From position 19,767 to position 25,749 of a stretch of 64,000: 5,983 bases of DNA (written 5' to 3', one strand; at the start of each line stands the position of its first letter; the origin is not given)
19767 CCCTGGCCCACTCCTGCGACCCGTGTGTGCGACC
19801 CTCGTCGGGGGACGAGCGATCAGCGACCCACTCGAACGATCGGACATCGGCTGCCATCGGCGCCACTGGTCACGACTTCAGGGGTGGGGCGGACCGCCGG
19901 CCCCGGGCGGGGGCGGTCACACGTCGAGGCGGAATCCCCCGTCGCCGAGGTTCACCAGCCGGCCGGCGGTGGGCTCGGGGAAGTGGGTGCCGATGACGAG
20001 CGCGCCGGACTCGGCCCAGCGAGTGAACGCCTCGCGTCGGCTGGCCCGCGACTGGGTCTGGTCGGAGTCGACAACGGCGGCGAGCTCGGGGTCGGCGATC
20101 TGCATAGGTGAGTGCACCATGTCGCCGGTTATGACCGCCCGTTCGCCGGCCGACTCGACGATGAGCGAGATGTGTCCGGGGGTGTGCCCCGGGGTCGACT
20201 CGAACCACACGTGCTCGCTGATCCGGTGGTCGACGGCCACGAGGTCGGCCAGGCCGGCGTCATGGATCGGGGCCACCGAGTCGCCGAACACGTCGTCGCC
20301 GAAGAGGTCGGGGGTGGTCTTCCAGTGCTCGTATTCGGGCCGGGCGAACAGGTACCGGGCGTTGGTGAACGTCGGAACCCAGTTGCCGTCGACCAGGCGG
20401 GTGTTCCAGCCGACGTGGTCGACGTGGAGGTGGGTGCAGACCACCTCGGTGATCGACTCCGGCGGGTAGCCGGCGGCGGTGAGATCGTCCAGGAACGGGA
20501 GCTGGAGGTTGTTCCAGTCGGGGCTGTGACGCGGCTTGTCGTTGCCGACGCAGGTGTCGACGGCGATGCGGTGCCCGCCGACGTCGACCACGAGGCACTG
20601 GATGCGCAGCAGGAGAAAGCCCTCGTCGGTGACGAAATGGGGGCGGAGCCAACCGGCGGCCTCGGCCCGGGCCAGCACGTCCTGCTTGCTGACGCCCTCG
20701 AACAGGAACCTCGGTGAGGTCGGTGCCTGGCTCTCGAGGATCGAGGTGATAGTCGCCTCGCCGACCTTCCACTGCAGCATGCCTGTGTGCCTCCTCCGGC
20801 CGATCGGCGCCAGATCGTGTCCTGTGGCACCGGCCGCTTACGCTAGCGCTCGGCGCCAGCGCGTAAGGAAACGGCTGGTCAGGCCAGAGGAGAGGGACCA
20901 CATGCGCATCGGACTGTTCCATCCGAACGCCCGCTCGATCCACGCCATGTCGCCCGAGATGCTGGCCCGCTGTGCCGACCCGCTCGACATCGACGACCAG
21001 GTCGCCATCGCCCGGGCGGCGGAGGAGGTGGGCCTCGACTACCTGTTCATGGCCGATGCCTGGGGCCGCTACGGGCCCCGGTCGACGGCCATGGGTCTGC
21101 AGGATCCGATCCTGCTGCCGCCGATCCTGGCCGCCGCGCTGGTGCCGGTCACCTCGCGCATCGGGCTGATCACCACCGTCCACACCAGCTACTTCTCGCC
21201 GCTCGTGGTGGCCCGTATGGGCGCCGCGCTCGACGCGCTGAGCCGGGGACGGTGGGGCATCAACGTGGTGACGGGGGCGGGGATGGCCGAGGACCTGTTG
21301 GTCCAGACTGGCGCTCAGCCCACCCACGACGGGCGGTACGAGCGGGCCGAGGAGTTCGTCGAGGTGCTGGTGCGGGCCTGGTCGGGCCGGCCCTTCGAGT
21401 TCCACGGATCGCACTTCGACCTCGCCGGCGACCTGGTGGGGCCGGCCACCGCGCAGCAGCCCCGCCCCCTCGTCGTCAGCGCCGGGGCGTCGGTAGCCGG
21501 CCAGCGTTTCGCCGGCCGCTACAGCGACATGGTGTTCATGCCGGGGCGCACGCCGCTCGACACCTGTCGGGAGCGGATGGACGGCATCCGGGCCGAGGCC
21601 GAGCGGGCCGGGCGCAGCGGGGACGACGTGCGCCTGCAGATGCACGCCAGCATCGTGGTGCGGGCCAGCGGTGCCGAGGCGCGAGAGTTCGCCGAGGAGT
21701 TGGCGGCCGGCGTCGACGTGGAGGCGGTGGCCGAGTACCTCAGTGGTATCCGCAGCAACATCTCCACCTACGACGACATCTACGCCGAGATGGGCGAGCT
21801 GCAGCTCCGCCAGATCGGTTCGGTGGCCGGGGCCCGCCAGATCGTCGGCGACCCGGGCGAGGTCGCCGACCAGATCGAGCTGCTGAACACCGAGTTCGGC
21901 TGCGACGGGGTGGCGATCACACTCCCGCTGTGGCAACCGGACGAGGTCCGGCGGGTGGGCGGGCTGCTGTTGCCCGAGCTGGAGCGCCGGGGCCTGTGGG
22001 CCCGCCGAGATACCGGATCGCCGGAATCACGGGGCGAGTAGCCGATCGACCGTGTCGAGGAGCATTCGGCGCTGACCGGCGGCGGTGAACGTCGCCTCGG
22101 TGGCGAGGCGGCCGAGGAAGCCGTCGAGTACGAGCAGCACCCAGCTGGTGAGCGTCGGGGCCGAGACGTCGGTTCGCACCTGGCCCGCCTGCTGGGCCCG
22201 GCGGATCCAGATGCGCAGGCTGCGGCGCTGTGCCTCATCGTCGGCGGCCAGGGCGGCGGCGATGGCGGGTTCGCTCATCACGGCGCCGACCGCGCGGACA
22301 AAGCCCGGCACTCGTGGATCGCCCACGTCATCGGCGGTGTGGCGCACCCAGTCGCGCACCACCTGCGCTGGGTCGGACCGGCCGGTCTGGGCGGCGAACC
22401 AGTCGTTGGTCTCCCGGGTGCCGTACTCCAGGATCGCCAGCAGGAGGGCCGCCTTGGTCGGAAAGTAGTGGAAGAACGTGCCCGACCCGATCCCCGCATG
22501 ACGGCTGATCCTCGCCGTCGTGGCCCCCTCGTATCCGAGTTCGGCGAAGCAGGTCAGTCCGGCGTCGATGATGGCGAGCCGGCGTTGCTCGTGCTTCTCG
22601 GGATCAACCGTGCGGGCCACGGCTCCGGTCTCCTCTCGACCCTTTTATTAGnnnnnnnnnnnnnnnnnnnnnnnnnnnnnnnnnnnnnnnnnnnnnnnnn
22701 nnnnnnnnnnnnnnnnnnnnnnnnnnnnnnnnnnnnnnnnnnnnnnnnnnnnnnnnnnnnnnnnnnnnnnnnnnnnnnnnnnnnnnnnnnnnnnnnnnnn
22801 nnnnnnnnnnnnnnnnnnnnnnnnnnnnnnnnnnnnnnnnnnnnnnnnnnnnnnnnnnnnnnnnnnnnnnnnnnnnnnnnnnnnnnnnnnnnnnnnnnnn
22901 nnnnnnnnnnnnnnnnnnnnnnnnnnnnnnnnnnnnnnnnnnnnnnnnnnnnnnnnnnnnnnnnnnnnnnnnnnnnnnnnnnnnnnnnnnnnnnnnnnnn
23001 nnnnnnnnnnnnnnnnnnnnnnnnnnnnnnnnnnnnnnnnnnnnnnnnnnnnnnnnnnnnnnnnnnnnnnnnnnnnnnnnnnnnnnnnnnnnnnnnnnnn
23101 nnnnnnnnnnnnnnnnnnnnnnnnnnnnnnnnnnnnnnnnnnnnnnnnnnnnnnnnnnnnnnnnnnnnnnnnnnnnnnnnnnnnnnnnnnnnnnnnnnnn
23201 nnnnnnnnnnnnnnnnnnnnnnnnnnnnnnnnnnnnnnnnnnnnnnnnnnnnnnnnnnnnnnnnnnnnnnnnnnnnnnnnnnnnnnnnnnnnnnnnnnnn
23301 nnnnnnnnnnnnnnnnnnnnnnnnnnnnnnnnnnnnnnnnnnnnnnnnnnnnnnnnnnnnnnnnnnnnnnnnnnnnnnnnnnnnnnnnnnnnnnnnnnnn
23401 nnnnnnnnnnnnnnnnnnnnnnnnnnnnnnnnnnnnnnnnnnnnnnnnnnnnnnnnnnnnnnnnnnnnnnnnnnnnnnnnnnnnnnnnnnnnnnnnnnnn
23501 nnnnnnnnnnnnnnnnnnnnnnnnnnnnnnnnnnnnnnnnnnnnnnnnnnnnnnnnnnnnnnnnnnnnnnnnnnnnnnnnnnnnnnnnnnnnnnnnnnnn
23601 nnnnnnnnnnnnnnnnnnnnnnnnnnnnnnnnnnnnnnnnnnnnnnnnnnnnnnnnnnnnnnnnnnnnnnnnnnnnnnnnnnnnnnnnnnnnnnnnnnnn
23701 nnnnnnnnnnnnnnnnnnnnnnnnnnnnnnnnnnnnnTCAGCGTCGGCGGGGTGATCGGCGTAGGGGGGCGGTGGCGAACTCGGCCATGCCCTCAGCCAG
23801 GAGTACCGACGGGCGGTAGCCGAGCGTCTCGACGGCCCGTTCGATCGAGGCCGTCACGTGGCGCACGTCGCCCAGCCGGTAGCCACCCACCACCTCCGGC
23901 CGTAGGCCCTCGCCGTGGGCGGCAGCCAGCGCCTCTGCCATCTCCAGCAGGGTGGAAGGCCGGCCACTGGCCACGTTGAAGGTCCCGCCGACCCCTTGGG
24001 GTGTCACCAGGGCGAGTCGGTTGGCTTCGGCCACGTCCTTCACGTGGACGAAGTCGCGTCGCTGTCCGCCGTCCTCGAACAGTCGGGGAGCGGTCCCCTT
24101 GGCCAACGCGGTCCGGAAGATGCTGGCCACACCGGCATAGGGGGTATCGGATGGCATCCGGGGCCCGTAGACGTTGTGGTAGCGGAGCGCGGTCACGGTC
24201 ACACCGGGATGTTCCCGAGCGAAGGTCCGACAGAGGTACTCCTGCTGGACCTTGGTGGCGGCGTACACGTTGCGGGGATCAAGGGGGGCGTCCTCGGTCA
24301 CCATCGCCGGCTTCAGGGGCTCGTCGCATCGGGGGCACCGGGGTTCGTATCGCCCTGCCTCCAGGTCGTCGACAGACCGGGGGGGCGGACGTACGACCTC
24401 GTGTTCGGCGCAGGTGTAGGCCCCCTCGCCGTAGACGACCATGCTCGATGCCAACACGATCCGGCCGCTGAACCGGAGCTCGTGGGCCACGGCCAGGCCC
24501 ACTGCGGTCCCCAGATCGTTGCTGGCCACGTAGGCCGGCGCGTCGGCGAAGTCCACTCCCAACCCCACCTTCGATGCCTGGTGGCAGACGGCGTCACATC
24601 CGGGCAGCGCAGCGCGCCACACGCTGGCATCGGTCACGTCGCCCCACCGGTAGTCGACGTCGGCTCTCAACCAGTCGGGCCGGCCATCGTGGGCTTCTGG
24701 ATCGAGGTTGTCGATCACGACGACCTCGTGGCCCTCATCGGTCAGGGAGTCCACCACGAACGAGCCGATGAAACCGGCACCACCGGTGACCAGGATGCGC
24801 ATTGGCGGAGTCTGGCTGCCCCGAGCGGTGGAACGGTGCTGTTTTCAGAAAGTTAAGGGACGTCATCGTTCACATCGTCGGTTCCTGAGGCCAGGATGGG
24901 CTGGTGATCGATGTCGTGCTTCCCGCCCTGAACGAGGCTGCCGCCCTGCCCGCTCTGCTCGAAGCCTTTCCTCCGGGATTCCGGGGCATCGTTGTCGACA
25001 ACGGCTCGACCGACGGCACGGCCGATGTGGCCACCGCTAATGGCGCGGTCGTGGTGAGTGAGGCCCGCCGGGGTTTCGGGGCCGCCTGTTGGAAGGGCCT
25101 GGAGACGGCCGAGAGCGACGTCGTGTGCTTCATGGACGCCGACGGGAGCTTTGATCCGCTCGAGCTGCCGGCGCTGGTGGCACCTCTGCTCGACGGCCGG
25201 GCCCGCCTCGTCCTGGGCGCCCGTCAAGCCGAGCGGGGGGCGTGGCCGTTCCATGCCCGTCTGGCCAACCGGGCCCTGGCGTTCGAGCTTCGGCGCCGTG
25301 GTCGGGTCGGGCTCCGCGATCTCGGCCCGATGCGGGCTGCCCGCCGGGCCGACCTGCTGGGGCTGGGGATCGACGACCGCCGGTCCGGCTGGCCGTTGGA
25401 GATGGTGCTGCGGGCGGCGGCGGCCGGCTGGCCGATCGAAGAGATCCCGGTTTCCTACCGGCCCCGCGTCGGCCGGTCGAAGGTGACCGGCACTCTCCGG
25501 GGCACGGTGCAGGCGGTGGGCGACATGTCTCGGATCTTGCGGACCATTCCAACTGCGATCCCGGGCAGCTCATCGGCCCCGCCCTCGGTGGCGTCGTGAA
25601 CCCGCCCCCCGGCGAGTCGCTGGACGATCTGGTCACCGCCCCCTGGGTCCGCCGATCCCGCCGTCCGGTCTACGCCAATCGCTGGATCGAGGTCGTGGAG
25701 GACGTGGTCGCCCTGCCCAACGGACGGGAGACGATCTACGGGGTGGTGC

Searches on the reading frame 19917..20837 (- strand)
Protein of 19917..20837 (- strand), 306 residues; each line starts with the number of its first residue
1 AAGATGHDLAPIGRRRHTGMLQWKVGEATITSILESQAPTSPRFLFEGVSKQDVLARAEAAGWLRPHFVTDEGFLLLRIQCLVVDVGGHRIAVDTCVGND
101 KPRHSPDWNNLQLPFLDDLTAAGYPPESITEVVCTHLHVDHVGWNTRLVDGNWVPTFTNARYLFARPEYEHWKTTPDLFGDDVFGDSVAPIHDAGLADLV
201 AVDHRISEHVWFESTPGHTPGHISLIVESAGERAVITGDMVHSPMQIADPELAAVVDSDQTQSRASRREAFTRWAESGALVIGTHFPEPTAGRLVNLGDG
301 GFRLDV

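Call 37: search_protein_families(library=pfam, proteins=[window:19917-20837:-], max_evalue=0.00001)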
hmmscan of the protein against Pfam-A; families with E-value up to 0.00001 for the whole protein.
window:19917-20837:- (306 aa): 1 family
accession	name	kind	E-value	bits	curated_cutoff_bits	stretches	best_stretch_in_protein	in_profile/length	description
PF00753.33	Lactamase_B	-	1.3e-20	74.6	22.7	1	80-271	7-185/196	Metallo-beta-lactamase superfamily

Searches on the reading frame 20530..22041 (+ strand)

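Call 37: search_protein_families(library=pfam, proteins=[window:20530-22041:+], max_evalue=0.00001)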
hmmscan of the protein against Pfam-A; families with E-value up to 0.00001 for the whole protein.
window:20530-22041:+ (503 aa): 1 family
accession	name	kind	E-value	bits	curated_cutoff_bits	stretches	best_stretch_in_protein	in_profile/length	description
PF00296.26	Bac_luciferase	-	5.5e-53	180.8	27.9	1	125-451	1-306/314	Luciferase-like monooxygenase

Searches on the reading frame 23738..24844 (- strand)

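Call 37: search_protein_families(library=pfam, proteins=[window:23738-24844:-], max_evalue=0.00001)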
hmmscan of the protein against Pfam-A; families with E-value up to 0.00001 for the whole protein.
window:23738-24844:- (368 aa): 4 families
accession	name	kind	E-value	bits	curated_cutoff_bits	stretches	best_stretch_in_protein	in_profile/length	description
PF01370.27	Epimerase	-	9.1e-45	153.4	20.9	2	183-292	131-240/240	NAD dependent epimerase/dehydratase family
PF16363.11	GDP_Man_Dehyd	-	2.3e-33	116.5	27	2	180-355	139-331/332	GDP-mannose 4,6 dehydratase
PF01073.25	3Beta_HSD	-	2.2e-09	37.2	22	1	18-140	1-122/280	3-beta hydroxysteroid dehydrogenase/isomerase family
PF07993.18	NAD_binding_4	-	2.7e-08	33.7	20.1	0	76-274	82-257/258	Male sterility protein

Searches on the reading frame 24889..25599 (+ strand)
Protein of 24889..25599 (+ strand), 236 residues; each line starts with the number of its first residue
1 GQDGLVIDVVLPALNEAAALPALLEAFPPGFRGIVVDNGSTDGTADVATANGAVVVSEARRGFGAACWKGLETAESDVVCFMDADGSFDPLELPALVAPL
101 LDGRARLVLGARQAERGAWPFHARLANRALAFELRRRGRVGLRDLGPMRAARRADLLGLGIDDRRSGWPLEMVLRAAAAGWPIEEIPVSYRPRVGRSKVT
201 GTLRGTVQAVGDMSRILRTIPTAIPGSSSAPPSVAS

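Call 87: search_protein_families(library=pfam, proteins=[window:24889-25599:+], max_evalue=0.0001)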
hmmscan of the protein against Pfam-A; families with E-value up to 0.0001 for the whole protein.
window:24889-25599:+ (236 aa): 1 family
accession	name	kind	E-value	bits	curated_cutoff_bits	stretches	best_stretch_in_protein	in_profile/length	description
PF00535.33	Glycos_transf_2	-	2.8e-20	73.4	23.3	1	9-145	2-152/168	Glycosyl transferase family 2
